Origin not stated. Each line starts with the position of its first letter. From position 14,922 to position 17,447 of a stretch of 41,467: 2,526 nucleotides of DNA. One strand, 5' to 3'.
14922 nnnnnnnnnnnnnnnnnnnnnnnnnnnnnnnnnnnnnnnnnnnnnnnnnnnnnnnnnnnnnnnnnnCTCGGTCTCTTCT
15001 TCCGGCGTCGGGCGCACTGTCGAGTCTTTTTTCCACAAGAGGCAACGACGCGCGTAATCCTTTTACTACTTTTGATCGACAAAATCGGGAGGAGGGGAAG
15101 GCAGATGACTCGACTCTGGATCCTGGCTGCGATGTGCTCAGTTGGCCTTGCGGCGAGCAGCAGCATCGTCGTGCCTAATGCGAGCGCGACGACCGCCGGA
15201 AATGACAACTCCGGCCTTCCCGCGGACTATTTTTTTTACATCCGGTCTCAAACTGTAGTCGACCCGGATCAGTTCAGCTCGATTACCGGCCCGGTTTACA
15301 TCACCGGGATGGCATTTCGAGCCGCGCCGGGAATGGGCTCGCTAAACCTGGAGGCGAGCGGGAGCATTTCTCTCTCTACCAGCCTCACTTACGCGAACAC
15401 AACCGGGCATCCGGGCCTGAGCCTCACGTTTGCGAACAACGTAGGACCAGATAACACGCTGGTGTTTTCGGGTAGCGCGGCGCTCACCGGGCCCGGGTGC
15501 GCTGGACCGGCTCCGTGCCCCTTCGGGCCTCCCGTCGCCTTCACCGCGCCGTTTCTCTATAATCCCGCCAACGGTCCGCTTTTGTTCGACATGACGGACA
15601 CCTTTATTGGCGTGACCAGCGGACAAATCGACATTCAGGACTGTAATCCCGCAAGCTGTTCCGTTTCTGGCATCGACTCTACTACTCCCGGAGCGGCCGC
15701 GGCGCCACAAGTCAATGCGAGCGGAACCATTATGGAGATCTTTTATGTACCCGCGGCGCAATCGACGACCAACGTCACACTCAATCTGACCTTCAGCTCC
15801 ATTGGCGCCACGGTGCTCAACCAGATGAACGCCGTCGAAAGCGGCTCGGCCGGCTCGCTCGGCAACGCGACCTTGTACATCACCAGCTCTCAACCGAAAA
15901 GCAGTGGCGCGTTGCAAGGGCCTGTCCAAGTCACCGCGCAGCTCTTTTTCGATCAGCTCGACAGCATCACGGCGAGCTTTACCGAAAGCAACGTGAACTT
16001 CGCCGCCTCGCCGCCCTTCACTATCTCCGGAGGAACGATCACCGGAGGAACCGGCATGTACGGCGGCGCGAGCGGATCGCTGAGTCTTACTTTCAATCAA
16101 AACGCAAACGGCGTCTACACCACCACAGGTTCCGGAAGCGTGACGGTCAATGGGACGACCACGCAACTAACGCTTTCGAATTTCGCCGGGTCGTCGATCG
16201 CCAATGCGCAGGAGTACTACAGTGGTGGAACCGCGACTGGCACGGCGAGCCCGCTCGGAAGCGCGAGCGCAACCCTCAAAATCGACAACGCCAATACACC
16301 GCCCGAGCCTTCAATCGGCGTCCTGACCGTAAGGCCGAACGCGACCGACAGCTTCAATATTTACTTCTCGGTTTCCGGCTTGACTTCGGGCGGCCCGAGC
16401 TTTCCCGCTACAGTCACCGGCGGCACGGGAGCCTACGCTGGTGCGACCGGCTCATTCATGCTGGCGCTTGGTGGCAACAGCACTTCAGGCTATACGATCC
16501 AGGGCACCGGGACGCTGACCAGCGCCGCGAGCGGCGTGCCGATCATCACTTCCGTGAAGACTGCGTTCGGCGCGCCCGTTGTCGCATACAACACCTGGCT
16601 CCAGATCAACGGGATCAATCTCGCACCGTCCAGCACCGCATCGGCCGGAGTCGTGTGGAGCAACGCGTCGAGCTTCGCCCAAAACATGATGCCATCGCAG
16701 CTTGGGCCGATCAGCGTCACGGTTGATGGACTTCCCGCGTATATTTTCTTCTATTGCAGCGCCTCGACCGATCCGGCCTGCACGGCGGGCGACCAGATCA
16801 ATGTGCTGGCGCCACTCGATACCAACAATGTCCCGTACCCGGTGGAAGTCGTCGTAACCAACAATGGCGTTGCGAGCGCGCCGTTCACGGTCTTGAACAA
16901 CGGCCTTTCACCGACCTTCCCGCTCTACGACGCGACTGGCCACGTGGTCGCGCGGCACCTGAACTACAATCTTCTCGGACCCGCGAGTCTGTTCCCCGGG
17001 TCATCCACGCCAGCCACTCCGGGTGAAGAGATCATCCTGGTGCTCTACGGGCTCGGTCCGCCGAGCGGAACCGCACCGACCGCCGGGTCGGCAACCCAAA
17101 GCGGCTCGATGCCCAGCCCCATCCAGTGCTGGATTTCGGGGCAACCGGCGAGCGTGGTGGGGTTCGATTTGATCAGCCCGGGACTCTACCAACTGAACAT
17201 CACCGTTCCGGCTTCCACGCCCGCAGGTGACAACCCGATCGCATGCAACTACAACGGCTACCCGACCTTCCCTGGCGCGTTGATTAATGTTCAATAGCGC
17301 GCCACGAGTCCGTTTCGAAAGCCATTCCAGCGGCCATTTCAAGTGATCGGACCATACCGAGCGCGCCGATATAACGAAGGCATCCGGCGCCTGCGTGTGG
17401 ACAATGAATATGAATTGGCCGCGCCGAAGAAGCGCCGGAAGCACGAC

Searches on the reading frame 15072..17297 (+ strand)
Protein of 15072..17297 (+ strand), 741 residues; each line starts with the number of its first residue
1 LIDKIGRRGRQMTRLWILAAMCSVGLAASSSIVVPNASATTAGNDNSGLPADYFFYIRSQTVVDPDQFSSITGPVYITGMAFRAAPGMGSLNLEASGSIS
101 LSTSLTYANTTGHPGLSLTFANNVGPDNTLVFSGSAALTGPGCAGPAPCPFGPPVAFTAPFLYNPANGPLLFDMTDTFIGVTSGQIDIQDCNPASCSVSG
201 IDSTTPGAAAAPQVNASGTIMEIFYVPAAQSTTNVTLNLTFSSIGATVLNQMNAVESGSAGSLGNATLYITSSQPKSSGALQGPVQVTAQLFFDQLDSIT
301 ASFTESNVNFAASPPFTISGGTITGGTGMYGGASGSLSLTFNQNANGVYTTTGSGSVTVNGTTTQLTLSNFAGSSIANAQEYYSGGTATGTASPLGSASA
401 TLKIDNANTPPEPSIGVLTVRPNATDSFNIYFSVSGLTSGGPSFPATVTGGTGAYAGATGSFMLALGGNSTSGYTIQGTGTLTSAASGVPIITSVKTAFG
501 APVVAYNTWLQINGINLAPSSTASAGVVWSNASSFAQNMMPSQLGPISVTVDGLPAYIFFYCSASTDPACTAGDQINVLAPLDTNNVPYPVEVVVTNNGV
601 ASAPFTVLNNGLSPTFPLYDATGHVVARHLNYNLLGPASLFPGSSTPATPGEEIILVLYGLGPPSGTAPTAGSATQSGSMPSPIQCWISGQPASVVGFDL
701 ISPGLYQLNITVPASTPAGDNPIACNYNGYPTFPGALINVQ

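Call 15: search_protein_families(library=pfam, proteins=[window:15072-17297:+], max_evalue=0.01)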
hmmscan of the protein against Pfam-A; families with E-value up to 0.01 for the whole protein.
window:15072-17297:+ (741 aa): 0 families

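Call 16: search_protein_families(library=phrogs, proteins=[window:15072-17297:+], max_evalue=0.001)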
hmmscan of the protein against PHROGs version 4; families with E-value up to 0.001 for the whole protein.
window:15072-17297:+ (741 aa): 0 families

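Call 61: search_protein_families(library=ncbifam, proteins=[window:15072-17297:+], max_evalue=0.01)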
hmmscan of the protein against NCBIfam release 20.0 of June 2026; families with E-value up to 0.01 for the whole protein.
window:15072-17297:+ (741 aa): 1 family
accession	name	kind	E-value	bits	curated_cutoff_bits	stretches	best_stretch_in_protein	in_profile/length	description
TIGR03437.1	Soli_cterm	paralog_domain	7.4e-26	91.3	29.05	1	502-741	11-225/225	Solibacter uncharacterized C-terminal domain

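Call 62: search_protein_families(library=padloc, proteins=[window:15072-17297:+], max_evalue=0.01)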
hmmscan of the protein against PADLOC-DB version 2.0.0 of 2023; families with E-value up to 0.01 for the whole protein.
window:15072-17297:+ (741 aa): 0 families
